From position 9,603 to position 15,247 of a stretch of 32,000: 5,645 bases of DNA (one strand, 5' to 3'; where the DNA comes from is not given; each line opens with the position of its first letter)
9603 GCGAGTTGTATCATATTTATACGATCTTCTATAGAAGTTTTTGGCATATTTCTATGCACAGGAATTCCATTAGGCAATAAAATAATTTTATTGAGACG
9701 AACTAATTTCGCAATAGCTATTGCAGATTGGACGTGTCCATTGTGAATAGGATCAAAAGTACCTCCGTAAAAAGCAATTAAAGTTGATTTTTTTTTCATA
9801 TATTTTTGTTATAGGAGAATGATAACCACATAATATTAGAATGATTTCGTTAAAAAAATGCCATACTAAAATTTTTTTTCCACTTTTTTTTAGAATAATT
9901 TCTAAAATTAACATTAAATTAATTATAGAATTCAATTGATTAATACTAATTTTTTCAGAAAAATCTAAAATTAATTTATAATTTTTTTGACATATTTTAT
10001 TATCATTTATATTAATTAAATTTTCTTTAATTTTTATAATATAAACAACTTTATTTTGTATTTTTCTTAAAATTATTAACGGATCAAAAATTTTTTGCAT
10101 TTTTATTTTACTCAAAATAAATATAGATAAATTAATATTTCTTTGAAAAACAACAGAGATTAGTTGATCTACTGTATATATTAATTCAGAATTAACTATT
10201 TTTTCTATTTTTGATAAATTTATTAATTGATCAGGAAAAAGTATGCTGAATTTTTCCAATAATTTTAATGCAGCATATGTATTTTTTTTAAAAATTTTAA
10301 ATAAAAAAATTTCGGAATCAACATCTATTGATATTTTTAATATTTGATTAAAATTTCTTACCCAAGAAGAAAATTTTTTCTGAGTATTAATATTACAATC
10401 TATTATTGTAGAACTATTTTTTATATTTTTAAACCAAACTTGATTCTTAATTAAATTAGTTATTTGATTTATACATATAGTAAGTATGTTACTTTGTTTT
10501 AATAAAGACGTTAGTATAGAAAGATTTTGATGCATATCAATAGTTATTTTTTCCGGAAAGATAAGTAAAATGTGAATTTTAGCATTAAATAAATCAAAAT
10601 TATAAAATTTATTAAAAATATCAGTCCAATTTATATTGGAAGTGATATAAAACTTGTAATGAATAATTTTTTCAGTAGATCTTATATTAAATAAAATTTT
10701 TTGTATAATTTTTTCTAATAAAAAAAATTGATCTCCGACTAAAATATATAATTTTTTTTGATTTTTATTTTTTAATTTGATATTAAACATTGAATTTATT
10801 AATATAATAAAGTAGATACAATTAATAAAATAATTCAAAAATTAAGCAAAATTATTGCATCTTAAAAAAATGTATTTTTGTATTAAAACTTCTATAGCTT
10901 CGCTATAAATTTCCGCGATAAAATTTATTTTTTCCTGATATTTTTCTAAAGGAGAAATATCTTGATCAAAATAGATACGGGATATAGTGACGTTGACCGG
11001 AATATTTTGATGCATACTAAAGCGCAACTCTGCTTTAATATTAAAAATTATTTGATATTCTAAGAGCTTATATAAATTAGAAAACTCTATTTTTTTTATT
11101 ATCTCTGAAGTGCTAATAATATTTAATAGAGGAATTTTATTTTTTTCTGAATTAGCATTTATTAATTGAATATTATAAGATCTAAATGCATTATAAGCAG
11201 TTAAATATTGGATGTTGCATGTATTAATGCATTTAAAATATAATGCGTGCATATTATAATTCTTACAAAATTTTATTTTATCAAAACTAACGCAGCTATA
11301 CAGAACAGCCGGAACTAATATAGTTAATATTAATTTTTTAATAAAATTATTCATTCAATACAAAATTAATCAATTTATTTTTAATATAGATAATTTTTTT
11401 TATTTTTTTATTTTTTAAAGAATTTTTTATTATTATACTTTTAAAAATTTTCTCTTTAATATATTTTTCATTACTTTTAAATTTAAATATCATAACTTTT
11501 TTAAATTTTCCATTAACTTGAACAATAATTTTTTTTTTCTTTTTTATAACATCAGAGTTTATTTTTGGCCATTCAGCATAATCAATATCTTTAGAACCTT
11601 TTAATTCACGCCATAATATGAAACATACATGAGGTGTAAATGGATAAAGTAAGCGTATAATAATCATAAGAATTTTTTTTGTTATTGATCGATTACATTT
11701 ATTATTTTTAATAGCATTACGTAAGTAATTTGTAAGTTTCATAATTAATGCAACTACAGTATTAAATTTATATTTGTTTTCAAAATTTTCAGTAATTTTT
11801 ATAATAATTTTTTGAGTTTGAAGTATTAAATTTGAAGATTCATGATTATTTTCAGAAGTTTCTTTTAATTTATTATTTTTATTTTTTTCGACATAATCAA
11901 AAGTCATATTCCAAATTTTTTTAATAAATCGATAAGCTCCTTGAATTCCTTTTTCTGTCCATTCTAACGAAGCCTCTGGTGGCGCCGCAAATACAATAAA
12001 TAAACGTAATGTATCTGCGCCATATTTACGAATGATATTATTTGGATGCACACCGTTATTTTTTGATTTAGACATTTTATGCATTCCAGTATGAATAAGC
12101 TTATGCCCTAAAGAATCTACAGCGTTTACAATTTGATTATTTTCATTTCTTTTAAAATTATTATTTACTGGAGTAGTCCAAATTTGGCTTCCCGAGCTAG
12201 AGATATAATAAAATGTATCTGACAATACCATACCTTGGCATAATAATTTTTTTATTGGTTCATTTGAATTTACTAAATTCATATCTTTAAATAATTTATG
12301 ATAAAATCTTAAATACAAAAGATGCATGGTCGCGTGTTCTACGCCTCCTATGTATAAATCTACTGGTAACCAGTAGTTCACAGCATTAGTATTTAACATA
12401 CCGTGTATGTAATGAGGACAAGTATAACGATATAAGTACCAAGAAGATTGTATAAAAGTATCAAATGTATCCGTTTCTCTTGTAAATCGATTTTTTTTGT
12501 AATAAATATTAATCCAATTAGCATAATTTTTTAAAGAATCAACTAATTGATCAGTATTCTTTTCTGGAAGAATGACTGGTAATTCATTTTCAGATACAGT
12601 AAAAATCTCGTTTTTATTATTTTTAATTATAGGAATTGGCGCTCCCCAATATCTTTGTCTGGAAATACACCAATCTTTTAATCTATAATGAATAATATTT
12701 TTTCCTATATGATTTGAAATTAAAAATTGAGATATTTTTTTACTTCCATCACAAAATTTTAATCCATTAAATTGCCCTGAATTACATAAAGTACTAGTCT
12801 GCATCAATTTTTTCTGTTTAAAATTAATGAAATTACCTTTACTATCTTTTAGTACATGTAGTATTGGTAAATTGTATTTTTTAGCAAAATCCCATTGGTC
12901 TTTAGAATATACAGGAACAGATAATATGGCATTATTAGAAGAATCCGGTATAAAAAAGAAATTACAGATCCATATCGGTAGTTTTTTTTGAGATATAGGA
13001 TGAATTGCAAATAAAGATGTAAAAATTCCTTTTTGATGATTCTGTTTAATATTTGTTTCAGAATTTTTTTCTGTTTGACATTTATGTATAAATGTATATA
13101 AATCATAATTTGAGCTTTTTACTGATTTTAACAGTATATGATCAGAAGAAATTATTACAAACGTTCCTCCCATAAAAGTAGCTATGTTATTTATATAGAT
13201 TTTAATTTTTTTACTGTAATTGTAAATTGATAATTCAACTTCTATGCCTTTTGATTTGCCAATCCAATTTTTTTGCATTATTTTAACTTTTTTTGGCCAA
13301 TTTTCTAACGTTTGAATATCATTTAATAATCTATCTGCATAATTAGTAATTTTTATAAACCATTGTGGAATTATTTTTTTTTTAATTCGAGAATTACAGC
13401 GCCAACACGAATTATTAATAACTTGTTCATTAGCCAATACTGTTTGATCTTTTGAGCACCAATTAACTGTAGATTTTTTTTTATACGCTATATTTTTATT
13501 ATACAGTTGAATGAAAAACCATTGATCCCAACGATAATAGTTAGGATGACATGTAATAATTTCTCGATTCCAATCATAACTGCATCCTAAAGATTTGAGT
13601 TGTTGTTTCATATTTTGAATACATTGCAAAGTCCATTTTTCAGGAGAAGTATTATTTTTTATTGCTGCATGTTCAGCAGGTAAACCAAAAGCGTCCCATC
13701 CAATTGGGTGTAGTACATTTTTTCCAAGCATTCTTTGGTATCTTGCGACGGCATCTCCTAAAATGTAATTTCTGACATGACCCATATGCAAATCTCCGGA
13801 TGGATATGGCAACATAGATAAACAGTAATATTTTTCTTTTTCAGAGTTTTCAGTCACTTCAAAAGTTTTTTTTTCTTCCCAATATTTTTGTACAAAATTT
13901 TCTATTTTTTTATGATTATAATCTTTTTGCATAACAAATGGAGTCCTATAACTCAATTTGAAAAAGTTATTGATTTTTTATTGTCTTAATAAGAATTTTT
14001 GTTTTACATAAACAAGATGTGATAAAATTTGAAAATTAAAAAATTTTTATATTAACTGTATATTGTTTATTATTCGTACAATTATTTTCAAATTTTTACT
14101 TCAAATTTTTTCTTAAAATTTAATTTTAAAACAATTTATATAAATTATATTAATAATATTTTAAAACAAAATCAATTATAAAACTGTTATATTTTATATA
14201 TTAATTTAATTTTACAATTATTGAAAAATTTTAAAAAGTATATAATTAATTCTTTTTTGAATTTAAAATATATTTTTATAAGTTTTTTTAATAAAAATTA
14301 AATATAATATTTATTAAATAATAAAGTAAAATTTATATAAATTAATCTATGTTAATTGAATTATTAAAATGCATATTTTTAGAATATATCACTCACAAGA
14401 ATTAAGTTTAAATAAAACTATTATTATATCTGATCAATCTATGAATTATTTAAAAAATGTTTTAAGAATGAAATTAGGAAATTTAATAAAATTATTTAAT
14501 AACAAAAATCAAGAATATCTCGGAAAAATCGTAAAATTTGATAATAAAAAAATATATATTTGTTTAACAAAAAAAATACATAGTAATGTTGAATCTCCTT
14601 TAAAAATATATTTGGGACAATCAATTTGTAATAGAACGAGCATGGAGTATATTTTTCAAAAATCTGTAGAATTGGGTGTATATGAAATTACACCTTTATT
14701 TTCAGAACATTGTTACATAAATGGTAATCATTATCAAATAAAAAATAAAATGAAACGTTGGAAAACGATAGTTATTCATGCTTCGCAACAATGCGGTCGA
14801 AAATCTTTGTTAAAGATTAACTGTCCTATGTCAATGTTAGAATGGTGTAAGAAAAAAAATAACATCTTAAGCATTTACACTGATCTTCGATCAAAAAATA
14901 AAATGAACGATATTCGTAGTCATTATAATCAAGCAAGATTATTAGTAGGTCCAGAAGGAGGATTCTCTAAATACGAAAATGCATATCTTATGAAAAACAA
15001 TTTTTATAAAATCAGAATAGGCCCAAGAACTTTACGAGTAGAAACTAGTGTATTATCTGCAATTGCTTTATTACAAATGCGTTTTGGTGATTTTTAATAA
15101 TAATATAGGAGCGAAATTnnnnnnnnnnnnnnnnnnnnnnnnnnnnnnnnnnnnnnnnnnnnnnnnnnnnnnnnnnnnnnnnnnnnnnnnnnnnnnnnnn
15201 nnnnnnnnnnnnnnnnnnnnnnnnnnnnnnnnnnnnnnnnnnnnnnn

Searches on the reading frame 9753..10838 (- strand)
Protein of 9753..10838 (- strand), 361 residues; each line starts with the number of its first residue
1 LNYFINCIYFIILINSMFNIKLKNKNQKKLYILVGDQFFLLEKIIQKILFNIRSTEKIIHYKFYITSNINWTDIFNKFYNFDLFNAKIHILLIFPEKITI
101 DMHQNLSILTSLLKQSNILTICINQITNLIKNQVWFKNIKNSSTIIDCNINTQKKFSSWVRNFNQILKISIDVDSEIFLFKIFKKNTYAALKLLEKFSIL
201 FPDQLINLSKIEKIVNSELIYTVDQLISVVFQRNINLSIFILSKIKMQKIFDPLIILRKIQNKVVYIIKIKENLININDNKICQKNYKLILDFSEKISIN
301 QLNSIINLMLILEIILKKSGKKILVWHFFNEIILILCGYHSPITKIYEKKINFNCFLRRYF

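Call 41: search_protein_families(library=ncbifam, proteins=[window:9753-10838:-], max_evalue=0.00001)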
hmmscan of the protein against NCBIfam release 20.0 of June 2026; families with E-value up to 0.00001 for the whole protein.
window:9753-10838:- (361 aa): 1 family
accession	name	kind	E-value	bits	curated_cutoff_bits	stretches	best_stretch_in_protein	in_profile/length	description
TIGR01128.2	holA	equivalog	9.5e-26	90.9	80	1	30-334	1-314/316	DNA polymerase III subunit delta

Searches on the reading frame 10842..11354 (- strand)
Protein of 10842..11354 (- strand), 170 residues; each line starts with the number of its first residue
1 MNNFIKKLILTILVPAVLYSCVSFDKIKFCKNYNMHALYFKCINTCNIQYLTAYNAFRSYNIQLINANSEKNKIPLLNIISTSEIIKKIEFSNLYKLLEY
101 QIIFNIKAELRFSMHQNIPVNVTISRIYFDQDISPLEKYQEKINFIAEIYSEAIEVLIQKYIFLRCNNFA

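Call 41: search_protein_families(library=ncbifam, proteins=[window:10842-11354:-], max_evalue=0.00001)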
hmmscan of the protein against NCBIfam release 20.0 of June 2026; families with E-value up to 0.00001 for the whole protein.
window:10842-11354:- (170 aa): 1 family
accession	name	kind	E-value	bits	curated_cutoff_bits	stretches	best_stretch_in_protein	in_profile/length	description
NF008062.1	PRK10796.1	equivalog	9.4e-11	41.9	235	1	55-165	53-162/181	LPS assembly lipoprotein LptE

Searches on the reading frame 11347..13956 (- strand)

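Call 53: search_protein_families(library=ncbifam, proteins=[window:11347-13956:-], max_evalue=1e-8)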
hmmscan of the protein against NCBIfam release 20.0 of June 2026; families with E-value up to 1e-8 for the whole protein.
window:11347-13956:- (869 aa): 16 families
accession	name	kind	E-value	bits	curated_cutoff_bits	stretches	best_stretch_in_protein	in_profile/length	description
TIGR00396.1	leuS_bact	equivalog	1.8e-298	992.4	548.4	1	13-867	1-842/843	leucine--tRNA ligase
TIGR00422.1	valS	equivalog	2.4e-75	254.2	612.1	3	9-182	1-190/863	valine--tRNA ligase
NF009687.0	PRK13208.1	equivalog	7.4e-74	249.3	738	2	9-179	6-189/801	valine--tRNA ligase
NF004349.1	PRK05729.1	equivalog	6e-62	210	704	2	426-839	391-737/860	valine--tRNA ligase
TIGR00392.1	ileS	equivalog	1e-61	209.2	621.4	3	10-179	3-191/861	isoleucine--tRNA ligase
NF008957.0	PRK12300.1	subfamily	4.5e-55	187.1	677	3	12-94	3-85/946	leucine--tRNA ligase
TIGR00395.1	leuS_arch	equivalog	6.9e-43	146.8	648.5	2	617-809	612-800/938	leucine--tRNA ligase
TIGR00398.1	metG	equivalog_domain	4.3e-37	128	336.35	2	47-190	5-145/530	methionine--tRNA ligase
NF000540.1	alt_ValS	exception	2e-36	125.3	900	2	17-97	8-89/827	valine--tRNA ligase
NF008900.0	PRK12267.1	equivalog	3.1e-29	102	598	1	39-216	2-178/648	methionine--tRNA ligase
NF001100.0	PRK00133.1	equivalog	1.7e-28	99.5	587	1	40-189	4-150/676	methionine--tRNA ligase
NF011492.0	PRK14900.1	equivalog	1.4e-26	92.7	1783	1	9-179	9-197/1044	valine--tRNA ligase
NF040702.1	ileS_w_GNAT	exception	3.6e-19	67.9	1999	0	5-96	11-102/1100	isoleucine--tRNA ligase, N-acetyltransferase domain-containing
NF000257.1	MupA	exception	5.5e-17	60.8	1900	0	17-180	7-189/1024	mupirocin-resistant isoleucine--tRNA ligase MupA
NF000258.1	MupB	exception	9.3e-10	37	1900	0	20-101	10-93/1033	mupirocin-resistant isoleucine--tRNA ligase MupB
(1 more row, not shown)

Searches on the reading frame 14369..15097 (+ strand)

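Call 6: search_protein_families(library=ncbifam, proteins=[window:14369-15097:+], max_evalue=0.01)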
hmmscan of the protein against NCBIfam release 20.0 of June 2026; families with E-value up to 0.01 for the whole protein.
window:14369-15097:+ (242 aa): 23 families
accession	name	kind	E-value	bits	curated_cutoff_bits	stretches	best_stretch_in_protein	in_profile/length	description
NF008690.0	PRK11713.1-1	equivalog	4.2e-68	229.3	342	1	1-242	1-242/243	16S rRNA (uracil(1498)-N(3))-methyltransferase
NF008692.0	PRK11713.1-5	equivalog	1.8e-65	220.7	196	1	2-242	2-246/246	16S rRNA (uracil(1498)-N(3))-methyltransferase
TIGR00046.1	TIGR00046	subfamily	3.4e-60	203.4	41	1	3-241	2-239/240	RsmE family RNA methyltransferase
NF008694.0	PRK11713.3-2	equivalog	8.1e-43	146.5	234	1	4-237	8-239/245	16S rRNA (uracil(1498)-N(3))-methyltransferase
NF008696.0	PRK11713.3-5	equivalog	8.8e-40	136.6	234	1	3-242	6-245/248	16S rRNA (uracil(1498)-N(3))-methyltransferase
NF008709.0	PRK11713.7-4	equivalog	6e-39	133.9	292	1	14-242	12-245/246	16S rRNA (uracil(1498)-N(3))-methyltransferase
NF008701.0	PRK11713.5-5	equivalog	2.8e-37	128.4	215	1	14-232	10-222/228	16S rRNA (uracil(1498)-N(3))-methyltransferase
NF008697.0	PRK11713.4-1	equivalog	2.8e-33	115.2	234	1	12-236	14-240/250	16S rRNA (uracil(1498)-N(3))-methyltransferase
NF008691.0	PRK11713.1-4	equivalog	6.5e-30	104.1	279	1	10-234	10-243/252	16S rRNA (uracil(1498)-N(3))-methyltransferase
NF008711.0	PRK11713.7-6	equivalog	1.1e-28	100.6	304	1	13-235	11-238/244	16S rRNA (uracil(1498)-N(3))-methyltransferase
NF008704.0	PRK11713.6-3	equivalog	3e-28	98.7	216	1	8-238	6-223/227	16S rRNA (uracil(1498)-N(3))-methyltransferase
NF008707.0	PRK11713.7-2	equivalog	3e-26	92.2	327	1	16-239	24-253/255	16S rRNA (uracil(1498)-N(3))-methyltransferase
NF008706.0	PRK11713.7-1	equivalog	6.2e-26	91.6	273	1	13-237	10-228/232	16S rRNA (uracil(1498)-N(3))-methyltransferase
NF008695.0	PRK11713.3-3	equivalog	1.1e-25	90.4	246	1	11-234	7-220/223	16S rRNA (uracil(1498)-N(3))-methyltransferase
NF008702.0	PRK11713.6-1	equivalog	5.4e-24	84.7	269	1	7-236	4-230/235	16S rRNA (uracil(1498)-N(3))-methyltransferase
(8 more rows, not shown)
